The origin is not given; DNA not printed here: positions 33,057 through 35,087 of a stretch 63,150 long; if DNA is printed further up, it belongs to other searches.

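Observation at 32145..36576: Integrase-less 4.3-kb islet bounded by a 31-bp direct repeat of the tRNA-Leu(GAG) 3' end, carrying two uncharacterised proteins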

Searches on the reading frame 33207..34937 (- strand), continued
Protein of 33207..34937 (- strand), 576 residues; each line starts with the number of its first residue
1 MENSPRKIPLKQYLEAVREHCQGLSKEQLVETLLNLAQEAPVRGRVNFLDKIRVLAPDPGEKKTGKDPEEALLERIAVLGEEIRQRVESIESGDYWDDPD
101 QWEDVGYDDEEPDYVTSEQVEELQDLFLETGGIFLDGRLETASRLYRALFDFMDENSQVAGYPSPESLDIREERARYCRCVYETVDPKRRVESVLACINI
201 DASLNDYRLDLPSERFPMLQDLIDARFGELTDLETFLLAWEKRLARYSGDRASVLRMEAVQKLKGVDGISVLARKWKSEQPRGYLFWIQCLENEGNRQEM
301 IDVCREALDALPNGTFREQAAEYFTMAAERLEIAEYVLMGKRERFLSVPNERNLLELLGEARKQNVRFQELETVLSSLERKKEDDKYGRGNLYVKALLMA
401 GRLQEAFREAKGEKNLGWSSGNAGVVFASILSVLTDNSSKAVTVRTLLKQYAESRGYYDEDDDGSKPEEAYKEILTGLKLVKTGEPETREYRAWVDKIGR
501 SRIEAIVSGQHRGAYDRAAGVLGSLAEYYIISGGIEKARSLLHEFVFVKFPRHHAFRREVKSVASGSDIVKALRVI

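Call 30: find_encoding_contigs(protein=P0002, flank=10000, max_places=3)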
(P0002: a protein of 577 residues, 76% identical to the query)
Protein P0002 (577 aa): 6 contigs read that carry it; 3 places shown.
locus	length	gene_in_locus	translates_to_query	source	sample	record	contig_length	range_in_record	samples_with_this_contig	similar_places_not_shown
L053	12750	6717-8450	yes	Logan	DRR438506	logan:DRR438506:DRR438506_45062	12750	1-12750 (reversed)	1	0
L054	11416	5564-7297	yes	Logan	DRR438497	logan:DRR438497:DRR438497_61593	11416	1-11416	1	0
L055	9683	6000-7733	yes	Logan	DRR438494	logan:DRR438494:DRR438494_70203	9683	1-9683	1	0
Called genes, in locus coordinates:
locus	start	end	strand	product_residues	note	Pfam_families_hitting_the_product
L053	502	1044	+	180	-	PF04143:Sulf_transp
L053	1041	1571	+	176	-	PF20398:DUF6691 (weak), PF04143:Sulf_transp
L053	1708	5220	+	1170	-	PF00082:Peptidase_S8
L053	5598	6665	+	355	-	-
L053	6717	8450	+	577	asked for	-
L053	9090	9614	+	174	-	PF07589:PEP_exosort_dom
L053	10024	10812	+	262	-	-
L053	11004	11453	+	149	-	-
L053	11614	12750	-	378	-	?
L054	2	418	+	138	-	?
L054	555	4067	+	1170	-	PF00082:Peptidase_S8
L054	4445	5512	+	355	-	-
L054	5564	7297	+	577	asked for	-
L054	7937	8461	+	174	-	PF07589:PEP_exosort_dom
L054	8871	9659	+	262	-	-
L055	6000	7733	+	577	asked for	-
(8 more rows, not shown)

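Call 33: find_related_loci(query=A1, collection=viral_contigs, flank=10000)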
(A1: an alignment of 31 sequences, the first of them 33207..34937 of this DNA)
Query A1 (576 aa) in viral_contigs; peptide patterns used: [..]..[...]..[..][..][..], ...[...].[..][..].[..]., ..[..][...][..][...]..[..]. (x = any residue, [..] = any of these).
255 stretches matched a pattern, but none encodes a relative of the query by tblastn (E <= 1e-3).

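Call 34: predict_structure(alignment_id=A1)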
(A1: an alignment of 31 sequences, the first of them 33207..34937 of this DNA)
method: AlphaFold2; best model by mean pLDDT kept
length: 576 residues; sequences in the alignment: 31
mean_pLDDT: 86.4   pTM: 0.76
mean pLDDT of the five models: 86.4, 86.0, 85.6, 85.0, 83.3
residues with pLDDT >= 90: 353; 70-90: 147; 50-70: 42; < 50: 34
segments of 3 or more residues with pLDDT < 50: 1-4, 57-65, 101-108, 457-465
pLDDT, mean of each block of 10 residues (from residue 1): 57 82 84 83 74 62 60 93 88 66 47 82 92 93 95 77 71 95 94 94 88 90 89 94 93 96 96 95 96 96 98 95 98 98 94 94 97 92 62 93 93 62 88 94 93 61 56 94 92 93 89 89 96 94 95 93 94 88
secondary structure, 60 per line:
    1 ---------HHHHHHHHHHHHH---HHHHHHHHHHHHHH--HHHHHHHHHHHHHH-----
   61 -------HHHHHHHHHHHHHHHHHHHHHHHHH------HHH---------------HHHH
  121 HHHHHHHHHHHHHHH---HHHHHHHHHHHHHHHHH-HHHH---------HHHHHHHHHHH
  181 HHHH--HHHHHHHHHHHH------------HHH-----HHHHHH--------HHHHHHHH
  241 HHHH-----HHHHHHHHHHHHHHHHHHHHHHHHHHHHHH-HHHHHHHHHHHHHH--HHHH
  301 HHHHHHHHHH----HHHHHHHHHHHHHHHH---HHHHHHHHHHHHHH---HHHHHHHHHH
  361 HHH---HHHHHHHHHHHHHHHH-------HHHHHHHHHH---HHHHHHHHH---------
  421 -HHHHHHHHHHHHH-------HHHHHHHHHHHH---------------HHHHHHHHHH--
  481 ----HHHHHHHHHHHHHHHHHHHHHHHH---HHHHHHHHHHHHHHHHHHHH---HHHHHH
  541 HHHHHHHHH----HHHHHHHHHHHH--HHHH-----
elements in order: H10-22 H26-39 H42-55 H68-92 H117-135 H139-155 H157-160 H170-184 H187-198 H219-224 H233-244 H250-279 H281-294 H297-310 H315-330 H334-347 H351-363 H367-382 H390-399 H403-411 H422-434 H442-453 H469-478 H485-508 H512-531 H535-549 H554-565 H568-571
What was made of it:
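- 33207..34937 (-): B576: a 576-aa all-alpha, TPR-like solenoid. It has a conserved acidic/aromatic loop (residues 91-120, net charge -13) and starts 51 nt after the CC stop. AF2 pLDDT 86 and pTM 0.76 (call 34).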

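Call 40: fold_search(model_id=the predicted structure, library=pdb)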
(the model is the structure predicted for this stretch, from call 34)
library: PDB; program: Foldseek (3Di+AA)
matches with E <= 10: 1505; with E <= 0.001: 9
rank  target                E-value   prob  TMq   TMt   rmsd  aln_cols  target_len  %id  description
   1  5dse_C                6.5e-05  1.00  0.22  0.19  25.1       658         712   14  Crystal Structure of the TTC7B/Hyccin Complex (released 2015-12-02)
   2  8bbe_D                2.0e-04  1.00  0.22  0.20  24.9       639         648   12  Structure of the IFT-A complex; IFT-A2 module (released 2022-12-21)
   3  1w3b_A                2.3e-04  1.00  0.18  0.23  17.6       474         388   10  The superhelical TPR domain of O-linked GlcNAc transferase reveals structural similarities to importin alpha. (released 2004-09-09)
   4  3fp3                  4.5e-04  1.00  0.17  0.19  28.1       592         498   10  Crystal structure of Tom71 (released 2009-07-28)
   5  9rtt_Q                5.0e-04  1.00  0.20  0.14  21.8       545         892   12  Activated Elongation Complex with IWS1 and ELOF1 (released 2025-09-03)
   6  7rdr_A                5.0e-04  1.00  0.17  0.20  19.9       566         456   14  Circular tandem repeat protein with novel repeat topology and enhanced subunit contact surfaces (released 2021-09-01)
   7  4hot_A                5.4e-04  1.00  0.19  0.22  20.8       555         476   12  Crystal Structure of Full-Length Human IFIT5 with 5`-triphosphate Oligoadenine (released 2013-01-23)
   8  7yea_A                6.1e-04  1.00  0.19  0.12  25.4       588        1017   12  Human O-GlcNAc transferase Dimer (released 2023-07-12)
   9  8dtf_A                7.6e-04  1.00  0.19  0.15  17.6       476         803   13  Cryo-EM structure of the full length Arabidopsis SPY with complete TPRs (released 2023-03-08)
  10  6c6k_B                1.0e-03  1.00  0.17  0.20  20.3       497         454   12  Structural basis for preferential recognition of cap 0 RNA by a human IFIT1-IFIT3 protein complex (released 2018-04-04)
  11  7yeh_A                1.1e-03  1.00  0.20  0.13  25.7       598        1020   12  Cryo-EM structure of human OGT-OGA complex (released 2023-07-12)
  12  8bbg_D                1.1e-03  1.00  0.20  0.10  27.2       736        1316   12  Structure of the IFT-A complex; anterograde IFT-A train model (released 2022-12-21)
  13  8fgw_D                1.2e-03  1.00  0.25  0.13  26.9       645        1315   12  Human IFT-A complex structures provide molecular insights into ciliary transport (released 2023-02-22)
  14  5a7d_B                1.2e-03  1.00  0.17  0.23  17.8       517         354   10  Tetrameric assembly of LGN with Inscuteable (released 2016-08-03)
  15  5a7d_H                1.3e-03  1.00  0.17  0.23  18.0       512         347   10  Tetrameric assembly of LGN with Inscuteable (released 2016-08-03)
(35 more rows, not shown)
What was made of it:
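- On TPR/Sel1 repeat solenoids: The AF2 model is all-alpha and matches TPR superhelices at Foldseek probability 1.0 but TM of about 0.2 (calls 34 and 40).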

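Call 56: search_dna_similar(query=window:33207-34937:-, collection=plasmids, mode=protein, max_evalue=0.001)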
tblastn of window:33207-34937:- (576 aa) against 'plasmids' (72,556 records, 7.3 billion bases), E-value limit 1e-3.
No match.

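Call 57: fold_search(model_id=the predicted structure, library=viral)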
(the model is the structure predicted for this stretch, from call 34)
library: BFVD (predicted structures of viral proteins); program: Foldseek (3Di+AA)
matches with E <= 10: 422; with E <= 0.001: 0
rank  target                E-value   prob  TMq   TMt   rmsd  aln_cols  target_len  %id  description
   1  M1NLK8                5.8e-03  1.00  0.19  0.28  19.2       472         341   10  Repeat protein [Moumouvirus goulette]
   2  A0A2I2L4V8            6.2e-03  0.98  0.17  0.18  21.8       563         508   12  Tetratricopeptide repeat protein [Orpheovirus IHUMI-LCC2]
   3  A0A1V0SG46            7.8e-03  0.99  0.22  0.22  17.7       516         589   11  RING domain protein [Hokovirus HKV1]
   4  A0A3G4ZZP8            1.1e-02  0.80  0.15  0.16  24.8       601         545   12  Uncharacterized protein [Harvfovirus sp.]
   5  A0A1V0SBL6            2.7e-02  0.99  0.18  0.30  12.4       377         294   12  Gamma-soluble NSF attachment protein [Catovirus CTV1]
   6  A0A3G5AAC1            2.8e-02  0.92  0.16  0.19  23.9       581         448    9  UDP-N-acetylglucosamine--peptide N-acetylglucosaminyltransferase SPINDLY [Hyperionvirus sp.]
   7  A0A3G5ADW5            3.8e-02  0.97  0.16  0.26  18.3       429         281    9  Uncharacterized protein [Satyrvirus sp.]
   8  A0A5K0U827            4.1e-02  0.93  0.17  0.25  18.6       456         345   11  Gamma-soluble NSF attachment protein (Fragment) [Yasminevirus sp. GU-2018]
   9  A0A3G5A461            4.1e-02  0.85  0.17  0.20  21.0       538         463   11  RING-type domain-containing protein [Harvfovirus sp.]
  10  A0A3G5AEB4            4.1e-02  0.51  0.14  0.15  26.1       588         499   11  Uncharacterized protein [Hyperionvirus sp.]
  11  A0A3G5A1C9            5.0e-02  0.98  0.21  0.29  13.9       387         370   12  Tetratricopeptide repeat protein [Harvfovirus sp.]
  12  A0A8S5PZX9            5.0e-02  0.41  0.13  0.13  50.9       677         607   12  Serine-pyruvate aminotransferase [Siphoviridae sp. ctOCb13]
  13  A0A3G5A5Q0            5.2e-02  0.99  0.23  0.33  16.5       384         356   11  Sel1 repeat family protein [Harvfovirus sp.]
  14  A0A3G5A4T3            5.4e-02  0.80  0.19  0.18  25.2       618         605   11  RING-type domain-containing protein [Harvfovirus sp.]
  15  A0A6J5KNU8            6.0e-02  0.80  0.19  0.19  23.6       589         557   13  Sel1-like repeat [uncultured Caudovirales phage]
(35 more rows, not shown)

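Call 70: search_solved_structures(query=A1, max_evalue=1)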
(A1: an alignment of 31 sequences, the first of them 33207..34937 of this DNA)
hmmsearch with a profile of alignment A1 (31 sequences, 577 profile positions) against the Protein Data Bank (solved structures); distinct sequences matched with E-value up to 1: 2.
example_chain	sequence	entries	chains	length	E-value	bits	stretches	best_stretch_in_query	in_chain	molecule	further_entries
2lse_A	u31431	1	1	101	0.033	16.2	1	42-139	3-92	Four Helix Bundle Protein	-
7upo_A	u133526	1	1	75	0.65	12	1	43-86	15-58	DHT03 protein A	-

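Call 74: search_protein_representatives(alignment_id=A1)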
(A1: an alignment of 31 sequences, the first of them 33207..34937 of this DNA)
Query: 31 sequences, 577 profile positions. Proteins with E-value up to 0.001 (for the whole library): 1655; up to 1e-10: 1134; up to 1e-30: 491. The best 150 are listed.
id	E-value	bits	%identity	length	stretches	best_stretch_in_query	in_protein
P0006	7.5e-238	807.5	-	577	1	2-576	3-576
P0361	7.1e-226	768.0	-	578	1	2-574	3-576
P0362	5.2e-219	745.3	-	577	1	2-575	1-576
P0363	5.1e-209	712.3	-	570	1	6-576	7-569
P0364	4.9e-201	686.0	-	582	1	2-576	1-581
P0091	1.1e-197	674.9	-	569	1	3-571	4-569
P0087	1.7e-197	674.3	-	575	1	2-571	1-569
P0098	2.9e-197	673.5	-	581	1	2-575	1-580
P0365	1.6e-196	671.0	-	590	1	3-574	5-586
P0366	1.8e-196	670.9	-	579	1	2-567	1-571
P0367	2.3e-194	664.0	-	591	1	1-576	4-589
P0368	2.8e-193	660.4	-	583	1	2-573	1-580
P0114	2.7e-189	647.2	-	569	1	5-576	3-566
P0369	5.6e-185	632.9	-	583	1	2-574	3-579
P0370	1.6e-184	631.4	-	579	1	2-576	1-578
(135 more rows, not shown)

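Call 78: search_protein_families(library=pfam, alignment_id=A4, max_evalue=0.00001)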
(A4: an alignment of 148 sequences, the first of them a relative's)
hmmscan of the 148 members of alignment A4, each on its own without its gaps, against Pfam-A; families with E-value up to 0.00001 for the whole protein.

A. member 1, L001:6432-7508:+ (358 aa): 0 families

B. families by the number of members that match (of 148 scanned): 128 families (the first 25 are shown)
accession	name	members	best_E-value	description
PF04851.21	ResIII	8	2.9e-35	Type III restriction enzyme, res subunit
PF00528.27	BPD_transp_1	7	2.1e-42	Binding-protein-dependent transport system inner membrane component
PF00271.37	Helicase_C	7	1.2e-32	Helicase conserved C-terminal domain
PF00270.35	DEAD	6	3.6e-50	DEAD/DEAH box helicase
PF00176.29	SNF2-rel_dom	5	2.5e-42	SNF2-related domain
PF12911.12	OppC_N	4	1.3e-10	N-terminal TM domain of oligopeptide transport permease C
PF13304.12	AAA_21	3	4.3e-40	AAA domain, putative AbiEii toxin, Type IV TA system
PF13175.12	AAA_15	3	2.2e-18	AAA ATPase domain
PF13280.12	WYL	3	3.3e-18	WYL domain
PF25583.1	WCX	3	4.8e-18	WCX domain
PF19300.4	BPD_transp_1_N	3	6.1e-10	Binding-prot-dependent transport system membrane comp, N-term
PF02424.20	ApbE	2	2.9e-88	ApbE family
PF01967.27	MoaC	2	6.2e-60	MoaC family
PF01555.25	N6_N4_Mtase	2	1e-35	DNA methylase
PF12806.12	Acyl-CoA_dh_C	2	2.9e-27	Acetyl-CoA dehydrogenase C-terminal like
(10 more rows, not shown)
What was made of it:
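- B576 neighbours also include ABC permeases and housekeeping genes (call 78).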

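Call 79: search_protein_families(library=padloc, alignment_id=A4, max_evalue=1e-10)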
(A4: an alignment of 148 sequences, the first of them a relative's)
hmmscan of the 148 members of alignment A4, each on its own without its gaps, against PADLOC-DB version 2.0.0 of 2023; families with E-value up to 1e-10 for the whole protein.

A. member 1, L001:6432-7508:+ (358 aa): 0 families

B. families by the number of members that match (of 148 scanned): 206 families (the first 25 are shown)
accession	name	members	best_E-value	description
PDLC02707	PbeA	6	1.2e-25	PbeA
PDLC02619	DrmD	5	1e-71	DrmD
PDLC00633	ZorD1|ZorD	5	1.4e-71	"SWI2/SNF2 helicase, Mrr-like nuclease"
PDLC02842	DpdE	5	6.4e-71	DpdE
PDLC02850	DpdE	5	4e-67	DpdE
PDLC02500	BrxHI|BrxHII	5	3.7e-65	BrxHI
PDLC02623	DrmD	5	8.9e-64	DrmD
PDLC02849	DpdE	5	2.3e-63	DpdE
PDLC00631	ZorD1|ZorD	5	3e-59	"SWI2/SNF2 helicase, Mrr-like nuclease"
PDLC02845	DpdE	5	3.7e-58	DpdE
PDLC00632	ZorD1|ZorD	5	1.4e-56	"SWI2/SNF2 helicase, Mrr-like nuclease"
PDLC00659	HmaA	5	2.1e-55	SNF2 helicase / DEAD-box helicase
PDLC00629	ZorD1|ZorD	5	3.8e-55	"SWI2/SNF2 helicase, Mrr-like nuclease"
PDLC00634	ZorD1|ZorD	5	8.9e-54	"SWI2/SNF2 helicase, Mrr-like nuclease"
PDLC02620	DrmD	5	2.2e-52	DrmD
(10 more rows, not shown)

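Call 84: search_dna_similar(query=window:33207-34937:-, collection=phages, mode=protein, max_evalue=0.001)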
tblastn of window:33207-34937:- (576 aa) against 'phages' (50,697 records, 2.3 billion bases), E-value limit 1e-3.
No match.
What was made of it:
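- Tried and rejected: B576 has no match in the phage or plasmid collections (calls 56 and 84).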
